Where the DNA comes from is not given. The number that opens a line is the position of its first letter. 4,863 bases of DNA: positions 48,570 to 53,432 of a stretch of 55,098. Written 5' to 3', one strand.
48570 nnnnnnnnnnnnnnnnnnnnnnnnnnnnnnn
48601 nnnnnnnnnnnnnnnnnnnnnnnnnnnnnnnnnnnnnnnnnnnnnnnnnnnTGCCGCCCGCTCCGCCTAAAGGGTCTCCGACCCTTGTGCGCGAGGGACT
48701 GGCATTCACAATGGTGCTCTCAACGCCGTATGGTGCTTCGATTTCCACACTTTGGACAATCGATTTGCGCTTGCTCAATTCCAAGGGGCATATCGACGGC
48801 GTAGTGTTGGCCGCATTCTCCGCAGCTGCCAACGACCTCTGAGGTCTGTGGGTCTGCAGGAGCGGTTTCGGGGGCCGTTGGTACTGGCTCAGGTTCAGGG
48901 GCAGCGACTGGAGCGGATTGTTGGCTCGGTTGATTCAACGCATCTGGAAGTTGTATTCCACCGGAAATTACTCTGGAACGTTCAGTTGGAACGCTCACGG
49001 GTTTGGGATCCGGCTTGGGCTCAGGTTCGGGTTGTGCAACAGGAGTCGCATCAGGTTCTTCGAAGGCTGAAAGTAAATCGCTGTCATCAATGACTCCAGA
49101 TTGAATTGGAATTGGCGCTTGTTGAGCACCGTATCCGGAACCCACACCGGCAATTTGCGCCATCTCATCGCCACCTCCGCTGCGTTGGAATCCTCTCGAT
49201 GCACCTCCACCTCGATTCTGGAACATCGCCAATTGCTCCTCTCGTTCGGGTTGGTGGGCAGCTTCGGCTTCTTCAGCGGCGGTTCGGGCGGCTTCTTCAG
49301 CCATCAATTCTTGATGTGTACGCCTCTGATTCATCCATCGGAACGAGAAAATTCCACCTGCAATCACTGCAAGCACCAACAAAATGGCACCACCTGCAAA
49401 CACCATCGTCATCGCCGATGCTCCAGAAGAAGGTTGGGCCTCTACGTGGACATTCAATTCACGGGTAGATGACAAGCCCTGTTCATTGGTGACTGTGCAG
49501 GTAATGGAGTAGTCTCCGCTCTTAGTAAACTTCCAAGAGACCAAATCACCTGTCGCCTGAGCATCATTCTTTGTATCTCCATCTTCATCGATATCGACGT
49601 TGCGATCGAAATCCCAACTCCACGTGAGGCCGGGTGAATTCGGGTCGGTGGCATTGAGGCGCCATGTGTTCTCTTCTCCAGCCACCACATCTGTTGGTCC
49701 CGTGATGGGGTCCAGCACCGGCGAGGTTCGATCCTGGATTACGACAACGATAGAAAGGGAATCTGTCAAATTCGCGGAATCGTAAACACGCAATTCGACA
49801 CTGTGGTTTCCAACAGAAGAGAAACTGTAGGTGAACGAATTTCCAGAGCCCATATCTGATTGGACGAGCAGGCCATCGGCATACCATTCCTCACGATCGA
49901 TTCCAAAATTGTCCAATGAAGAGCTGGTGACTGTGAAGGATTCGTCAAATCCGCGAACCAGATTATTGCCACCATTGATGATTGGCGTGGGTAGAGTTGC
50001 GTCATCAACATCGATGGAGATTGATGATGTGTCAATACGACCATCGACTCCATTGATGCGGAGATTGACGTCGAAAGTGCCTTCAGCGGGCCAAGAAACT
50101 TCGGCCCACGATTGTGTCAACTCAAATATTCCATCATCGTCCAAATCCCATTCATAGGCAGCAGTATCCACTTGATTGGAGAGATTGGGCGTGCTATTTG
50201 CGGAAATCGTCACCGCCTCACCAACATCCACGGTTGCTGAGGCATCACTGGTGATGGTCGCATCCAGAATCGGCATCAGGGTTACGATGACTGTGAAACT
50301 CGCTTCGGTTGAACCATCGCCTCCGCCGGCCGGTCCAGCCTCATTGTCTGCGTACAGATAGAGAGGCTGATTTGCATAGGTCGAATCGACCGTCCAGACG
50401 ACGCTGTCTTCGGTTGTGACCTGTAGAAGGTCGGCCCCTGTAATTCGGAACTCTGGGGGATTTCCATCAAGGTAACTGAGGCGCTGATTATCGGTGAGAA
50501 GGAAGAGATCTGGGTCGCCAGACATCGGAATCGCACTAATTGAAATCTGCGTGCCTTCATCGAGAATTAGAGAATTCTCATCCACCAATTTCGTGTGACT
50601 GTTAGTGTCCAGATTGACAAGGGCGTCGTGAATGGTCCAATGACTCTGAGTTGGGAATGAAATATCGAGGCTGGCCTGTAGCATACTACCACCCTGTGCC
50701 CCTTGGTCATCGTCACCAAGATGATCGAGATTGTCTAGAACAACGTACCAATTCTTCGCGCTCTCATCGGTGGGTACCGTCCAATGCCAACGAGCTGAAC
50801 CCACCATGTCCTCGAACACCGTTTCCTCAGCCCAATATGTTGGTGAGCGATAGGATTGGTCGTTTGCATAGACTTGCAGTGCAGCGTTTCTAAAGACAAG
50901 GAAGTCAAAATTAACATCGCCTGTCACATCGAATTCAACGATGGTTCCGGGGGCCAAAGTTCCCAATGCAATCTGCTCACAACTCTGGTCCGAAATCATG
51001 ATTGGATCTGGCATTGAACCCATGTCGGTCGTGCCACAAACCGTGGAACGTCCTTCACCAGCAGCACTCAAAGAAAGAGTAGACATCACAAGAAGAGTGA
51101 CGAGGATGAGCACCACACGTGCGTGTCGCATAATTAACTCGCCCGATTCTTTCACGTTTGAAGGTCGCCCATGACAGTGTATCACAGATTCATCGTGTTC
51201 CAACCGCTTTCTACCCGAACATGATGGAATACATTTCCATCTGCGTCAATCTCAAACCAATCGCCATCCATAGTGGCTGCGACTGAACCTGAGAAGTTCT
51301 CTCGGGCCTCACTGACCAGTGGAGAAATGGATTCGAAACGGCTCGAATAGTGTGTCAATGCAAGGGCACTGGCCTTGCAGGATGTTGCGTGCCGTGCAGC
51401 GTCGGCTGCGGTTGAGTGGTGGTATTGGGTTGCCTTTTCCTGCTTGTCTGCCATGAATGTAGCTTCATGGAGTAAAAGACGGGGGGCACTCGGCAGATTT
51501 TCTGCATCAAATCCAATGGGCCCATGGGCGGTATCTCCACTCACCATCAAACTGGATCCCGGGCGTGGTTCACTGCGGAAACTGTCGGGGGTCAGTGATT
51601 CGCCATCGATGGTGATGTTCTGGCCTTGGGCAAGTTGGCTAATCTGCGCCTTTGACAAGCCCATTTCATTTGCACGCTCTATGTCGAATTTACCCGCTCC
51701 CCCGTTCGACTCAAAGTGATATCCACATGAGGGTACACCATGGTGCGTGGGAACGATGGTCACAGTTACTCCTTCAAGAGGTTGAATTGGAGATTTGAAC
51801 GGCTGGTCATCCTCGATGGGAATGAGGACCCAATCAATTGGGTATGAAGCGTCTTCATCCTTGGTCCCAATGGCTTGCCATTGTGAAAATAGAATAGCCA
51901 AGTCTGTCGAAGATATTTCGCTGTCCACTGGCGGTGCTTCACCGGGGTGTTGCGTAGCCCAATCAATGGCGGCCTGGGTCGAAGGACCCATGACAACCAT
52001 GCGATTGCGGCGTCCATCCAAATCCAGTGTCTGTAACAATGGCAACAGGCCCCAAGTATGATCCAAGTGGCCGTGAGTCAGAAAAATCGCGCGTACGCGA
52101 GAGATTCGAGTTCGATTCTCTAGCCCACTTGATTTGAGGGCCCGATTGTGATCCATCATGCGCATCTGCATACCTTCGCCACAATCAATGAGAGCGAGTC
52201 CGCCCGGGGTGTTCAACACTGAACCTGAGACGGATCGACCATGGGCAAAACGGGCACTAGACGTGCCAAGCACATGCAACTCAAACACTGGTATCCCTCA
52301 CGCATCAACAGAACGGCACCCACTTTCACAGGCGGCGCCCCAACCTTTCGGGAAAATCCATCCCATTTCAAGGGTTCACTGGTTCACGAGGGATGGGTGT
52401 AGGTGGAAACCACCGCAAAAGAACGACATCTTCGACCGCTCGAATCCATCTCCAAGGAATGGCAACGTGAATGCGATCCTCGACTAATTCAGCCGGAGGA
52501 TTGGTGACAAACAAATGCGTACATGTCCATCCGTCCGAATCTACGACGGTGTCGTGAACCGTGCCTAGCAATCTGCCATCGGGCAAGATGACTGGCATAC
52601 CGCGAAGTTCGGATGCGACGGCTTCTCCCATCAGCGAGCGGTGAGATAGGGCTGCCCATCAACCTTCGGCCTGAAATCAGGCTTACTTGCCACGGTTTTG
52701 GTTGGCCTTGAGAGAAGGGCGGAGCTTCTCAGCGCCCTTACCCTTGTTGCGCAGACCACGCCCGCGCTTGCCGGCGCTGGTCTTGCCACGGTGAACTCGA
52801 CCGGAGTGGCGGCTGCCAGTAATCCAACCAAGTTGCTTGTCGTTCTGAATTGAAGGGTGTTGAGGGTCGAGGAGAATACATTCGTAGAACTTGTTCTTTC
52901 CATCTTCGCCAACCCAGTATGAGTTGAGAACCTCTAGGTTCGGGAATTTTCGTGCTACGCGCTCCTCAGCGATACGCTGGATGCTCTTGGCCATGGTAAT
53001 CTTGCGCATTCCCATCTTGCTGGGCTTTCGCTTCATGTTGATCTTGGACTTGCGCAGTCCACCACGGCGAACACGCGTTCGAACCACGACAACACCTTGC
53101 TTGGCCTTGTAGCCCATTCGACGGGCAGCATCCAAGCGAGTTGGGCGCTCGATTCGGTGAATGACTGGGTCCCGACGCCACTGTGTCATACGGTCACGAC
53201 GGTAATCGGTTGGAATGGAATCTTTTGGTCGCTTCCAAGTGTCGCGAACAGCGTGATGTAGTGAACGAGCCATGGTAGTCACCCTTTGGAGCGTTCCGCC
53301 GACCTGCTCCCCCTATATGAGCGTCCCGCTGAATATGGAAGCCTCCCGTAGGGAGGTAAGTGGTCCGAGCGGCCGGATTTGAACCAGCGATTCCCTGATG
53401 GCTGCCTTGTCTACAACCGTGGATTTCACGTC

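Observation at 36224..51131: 15-kb co-directional operon of five giant surface proteins built around an S8 protease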

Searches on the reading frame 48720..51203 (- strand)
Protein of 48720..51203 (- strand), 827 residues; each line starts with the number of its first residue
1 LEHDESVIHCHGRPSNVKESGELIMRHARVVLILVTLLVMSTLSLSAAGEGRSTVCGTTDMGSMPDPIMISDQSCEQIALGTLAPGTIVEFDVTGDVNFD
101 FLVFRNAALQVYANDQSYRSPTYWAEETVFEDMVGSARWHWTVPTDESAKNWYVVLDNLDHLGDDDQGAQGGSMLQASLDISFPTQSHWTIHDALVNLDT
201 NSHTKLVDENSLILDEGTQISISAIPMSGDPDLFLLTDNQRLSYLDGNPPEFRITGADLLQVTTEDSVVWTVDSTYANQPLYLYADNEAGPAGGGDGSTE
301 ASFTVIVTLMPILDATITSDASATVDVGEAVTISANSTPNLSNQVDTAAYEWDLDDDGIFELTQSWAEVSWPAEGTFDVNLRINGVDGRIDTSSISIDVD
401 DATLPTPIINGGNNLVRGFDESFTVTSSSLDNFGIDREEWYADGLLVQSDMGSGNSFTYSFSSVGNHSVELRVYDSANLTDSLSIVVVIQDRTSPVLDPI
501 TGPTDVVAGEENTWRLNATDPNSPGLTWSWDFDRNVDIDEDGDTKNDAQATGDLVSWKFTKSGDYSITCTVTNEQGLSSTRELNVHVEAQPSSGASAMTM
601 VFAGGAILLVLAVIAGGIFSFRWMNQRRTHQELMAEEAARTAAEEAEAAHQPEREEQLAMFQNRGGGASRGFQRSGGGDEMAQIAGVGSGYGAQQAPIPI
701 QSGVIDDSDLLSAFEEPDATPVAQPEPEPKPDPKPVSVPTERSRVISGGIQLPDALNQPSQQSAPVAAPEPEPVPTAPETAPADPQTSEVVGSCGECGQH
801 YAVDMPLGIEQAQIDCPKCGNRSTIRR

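Call 5: search_protein_families(library=pfam, proteins=[window:48720-51203:-], max_evalue=0.01)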
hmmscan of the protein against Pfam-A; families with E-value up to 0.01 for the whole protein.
window:48720-51203:- (827 aa): 3 families
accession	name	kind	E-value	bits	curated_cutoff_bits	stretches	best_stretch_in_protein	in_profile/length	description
PF18911.6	PKD_4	-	4.3e-16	59.2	27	2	494-586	3-84/85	PKD domain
PF00801.26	PKD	-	3.3e-12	46.7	23.5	2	516-580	19-74/80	PKD domain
PF24440.1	DUF7559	-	0.003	18.2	27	1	785-825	2-47/52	Family of unknown function (DUF7559)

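Call 6: search_protein_families(library=ncbifam, proteins=[window:48720-51203:-], max_evalue=0.01)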
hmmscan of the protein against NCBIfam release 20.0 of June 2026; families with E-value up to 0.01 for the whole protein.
window:48720-51203:- (827 aa): 1 family
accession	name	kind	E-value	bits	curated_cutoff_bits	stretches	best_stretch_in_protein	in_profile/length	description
NF033932.1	LapB_rpt_80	domain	0.0069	16.6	45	0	563-591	1-30/83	LapB repeat-containing protein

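Call 106: search_protein_families(library=padloc, proteins=[window:48720-51131:-], max_evalue=0.01)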
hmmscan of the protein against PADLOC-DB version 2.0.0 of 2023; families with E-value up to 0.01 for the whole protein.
window:48720-51131:- (803 aa): 0 families

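Call 107: search_protein_families(library=phrogs, proteins=[window:48720-51131:-], max_evalue=0.01)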
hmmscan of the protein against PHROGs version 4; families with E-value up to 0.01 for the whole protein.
window:48720-51131:- (803 aa): 0 families

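Call 110: search_solved_structures(query=window:48720-51131:-, max_evalue=0.01)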
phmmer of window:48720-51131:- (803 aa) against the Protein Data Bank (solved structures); distinct sequences matched with E-value up to 0.01: 1.
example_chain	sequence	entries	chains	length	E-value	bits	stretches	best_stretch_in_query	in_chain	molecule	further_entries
4l9d_A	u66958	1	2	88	0.00065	21.5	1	518-564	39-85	Protease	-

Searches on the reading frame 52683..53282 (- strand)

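Call 78: search_protein_families(library=pfam, proteins=[window:52683-53282:-], max_evalue=0.001)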
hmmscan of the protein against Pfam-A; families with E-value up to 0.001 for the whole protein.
window:52683-53282:- (199 aa): 1 family
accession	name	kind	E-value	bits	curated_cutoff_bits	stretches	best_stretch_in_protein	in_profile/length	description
PF00827.22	Ribosomal_L15e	-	1.7e-77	259.8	27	1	8-194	2-191/191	Ribosomal L15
